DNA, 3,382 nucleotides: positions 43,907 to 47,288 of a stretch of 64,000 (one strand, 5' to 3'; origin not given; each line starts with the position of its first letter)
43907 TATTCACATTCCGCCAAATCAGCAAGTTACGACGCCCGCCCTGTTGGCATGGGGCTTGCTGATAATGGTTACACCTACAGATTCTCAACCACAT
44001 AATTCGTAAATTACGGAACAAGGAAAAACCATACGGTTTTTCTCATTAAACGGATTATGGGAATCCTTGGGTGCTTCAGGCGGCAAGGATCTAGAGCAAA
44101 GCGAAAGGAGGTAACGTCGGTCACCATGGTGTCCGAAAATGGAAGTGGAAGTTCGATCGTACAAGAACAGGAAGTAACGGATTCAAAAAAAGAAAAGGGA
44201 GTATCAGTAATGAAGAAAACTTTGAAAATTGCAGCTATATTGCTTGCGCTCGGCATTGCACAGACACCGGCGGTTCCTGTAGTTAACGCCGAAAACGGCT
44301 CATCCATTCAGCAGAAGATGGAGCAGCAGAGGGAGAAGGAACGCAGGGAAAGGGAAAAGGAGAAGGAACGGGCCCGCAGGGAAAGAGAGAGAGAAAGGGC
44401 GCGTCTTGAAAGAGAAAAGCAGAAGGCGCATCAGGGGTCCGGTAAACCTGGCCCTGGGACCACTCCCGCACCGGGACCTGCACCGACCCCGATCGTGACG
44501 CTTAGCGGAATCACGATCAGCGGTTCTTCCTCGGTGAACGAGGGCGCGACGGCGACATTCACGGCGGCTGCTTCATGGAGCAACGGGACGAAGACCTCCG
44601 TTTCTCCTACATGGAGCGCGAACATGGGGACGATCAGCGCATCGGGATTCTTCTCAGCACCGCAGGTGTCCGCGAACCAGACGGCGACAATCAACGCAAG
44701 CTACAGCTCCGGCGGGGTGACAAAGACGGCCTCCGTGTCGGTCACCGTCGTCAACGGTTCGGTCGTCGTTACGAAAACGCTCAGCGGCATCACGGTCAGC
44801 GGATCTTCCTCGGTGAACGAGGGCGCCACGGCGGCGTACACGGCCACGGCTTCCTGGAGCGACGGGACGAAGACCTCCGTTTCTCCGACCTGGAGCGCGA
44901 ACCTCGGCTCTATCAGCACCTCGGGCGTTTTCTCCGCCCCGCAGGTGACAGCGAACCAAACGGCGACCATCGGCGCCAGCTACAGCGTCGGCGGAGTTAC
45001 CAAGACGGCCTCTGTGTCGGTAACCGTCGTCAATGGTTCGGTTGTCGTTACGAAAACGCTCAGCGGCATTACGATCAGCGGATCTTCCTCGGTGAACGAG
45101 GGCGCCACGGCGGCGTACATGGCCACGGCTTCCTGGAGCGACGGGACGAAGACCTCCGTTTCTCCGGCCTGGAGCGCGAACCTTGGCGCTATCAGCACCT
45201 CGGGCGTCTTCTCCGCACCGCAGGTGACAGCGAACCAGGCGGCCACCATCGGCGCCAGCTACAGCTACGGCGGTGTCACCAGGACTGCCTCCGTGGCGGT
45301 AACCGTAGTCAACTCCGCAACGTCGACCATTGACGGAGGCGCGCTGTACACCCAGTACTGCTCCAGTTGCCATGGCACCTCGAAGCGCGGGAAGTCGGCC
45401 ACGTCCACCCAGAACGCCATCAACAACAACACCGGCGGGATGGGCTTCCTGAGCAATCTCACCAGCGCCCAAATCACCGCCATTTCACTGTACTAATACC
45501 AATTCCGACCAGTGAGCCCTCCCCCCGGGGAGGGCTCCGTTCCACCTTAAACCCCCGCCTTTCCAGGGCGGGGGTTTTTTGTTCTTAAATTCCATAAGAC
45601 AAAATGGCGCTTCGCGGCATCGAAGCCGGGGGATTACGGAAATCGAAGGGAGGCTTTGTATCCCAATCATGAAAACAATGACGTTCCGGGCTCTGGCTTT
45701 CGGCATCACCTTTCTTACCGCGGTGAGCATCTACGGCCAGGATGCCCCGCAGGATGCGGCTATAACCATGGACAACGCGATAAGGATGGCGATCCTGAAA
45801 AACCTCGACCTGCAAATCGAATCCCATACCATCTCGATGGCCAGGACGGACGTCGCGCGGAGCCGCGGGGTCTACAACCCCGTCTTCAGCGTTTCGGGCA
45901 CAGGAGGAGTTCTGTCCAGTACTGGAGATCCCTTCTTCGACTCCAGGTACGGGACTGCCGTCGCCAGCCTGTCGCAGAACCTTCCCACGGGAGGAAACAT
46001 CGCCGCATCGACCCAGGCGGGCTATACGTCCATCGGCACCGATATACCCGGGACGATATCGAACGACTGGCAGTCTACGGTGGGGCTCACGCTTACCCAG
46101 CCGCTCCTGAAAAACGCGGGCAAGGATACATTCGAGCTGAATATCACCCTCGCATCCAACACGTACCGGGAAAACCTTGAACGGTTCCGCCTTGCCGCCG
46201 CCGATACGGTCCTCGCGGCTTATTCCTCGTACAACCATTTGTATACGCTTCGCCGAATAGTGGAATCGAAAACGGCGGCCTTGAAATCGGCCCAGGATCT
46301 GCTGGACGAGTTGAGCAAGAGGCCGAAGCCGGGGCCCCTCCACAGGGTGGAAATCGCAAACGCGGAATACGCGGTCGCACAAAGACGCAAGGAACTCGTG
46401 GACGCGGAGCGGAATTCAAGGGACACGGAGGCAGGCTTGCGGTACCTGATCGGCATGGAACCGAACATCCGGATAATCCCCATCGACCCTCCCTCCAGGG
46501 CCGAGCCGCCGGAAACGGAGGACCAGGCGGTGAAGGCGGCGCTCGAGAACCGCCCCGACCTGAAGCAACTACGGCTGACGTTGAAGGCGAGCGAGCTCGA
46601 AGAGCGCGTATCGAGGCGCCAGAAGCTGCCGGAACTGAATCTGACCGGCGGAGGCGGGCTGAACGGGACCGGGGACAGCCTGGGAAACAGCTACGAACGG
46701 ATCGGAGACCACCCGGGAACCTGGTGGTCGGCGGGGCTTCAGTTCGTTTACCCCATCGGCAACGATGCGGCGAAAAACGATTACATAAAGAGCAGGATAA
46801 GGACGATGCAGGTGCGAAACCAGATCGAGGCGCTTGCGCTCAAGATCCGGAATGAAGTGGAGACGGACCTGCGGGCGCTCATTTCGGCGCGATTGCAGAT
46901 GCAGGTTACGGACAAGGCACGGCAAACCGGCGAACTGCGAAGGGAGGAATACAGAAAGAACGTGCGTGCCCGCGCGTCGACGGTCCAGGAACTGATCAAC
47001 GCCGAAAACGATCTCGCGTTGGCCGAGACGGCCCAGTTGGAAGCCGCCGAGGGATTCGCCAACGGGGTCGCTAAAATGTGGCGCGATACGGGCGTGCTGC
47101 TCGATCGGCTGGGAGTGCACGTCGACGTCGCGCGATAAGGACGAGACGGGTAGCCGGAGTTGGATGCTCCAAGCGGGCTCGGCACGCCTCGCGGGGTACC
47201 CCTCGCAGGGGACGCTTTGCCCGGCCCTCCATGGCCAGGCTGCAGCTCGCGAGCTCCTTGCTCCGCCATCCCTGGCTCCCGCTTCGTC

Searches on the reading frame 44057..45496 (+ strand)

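Call 52: search_protein_families(library=pfam, proteins=[window:44057-45496:+], max_evalue=0.001)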
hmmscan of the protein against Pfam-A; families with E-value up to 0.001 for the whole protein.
window:44057-45496:+ (479 aa): 2 families
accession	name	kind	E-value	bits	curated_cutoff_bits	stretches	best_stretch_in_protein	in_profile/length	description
PF23274.1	DUF7077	-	4.5e-05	23.7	27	0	283-324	63-104/122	Domain of unknown function (DUF7077)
PF13442.11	Cytochrome_CBB3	-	0.0005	20.8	27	0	426-459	5-45/68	Cytochrome C oxidase, cbb3-type, subunit III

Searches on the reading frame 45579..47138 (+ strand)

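Call 52: search_protein_families(library=pfam, proteins=[window:45579-47138:+], max_evalue=0.001)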
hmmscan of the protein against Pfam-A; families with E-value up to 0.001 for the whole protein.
window:45579-47138:+ (519 aa): 1 family
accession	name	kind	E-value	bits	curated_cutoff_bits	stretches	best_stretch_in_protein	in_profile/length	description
PF02321.23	OEP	-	4.9e-46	157.3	22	3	315-495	2-177/187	Outer membrane efflux protein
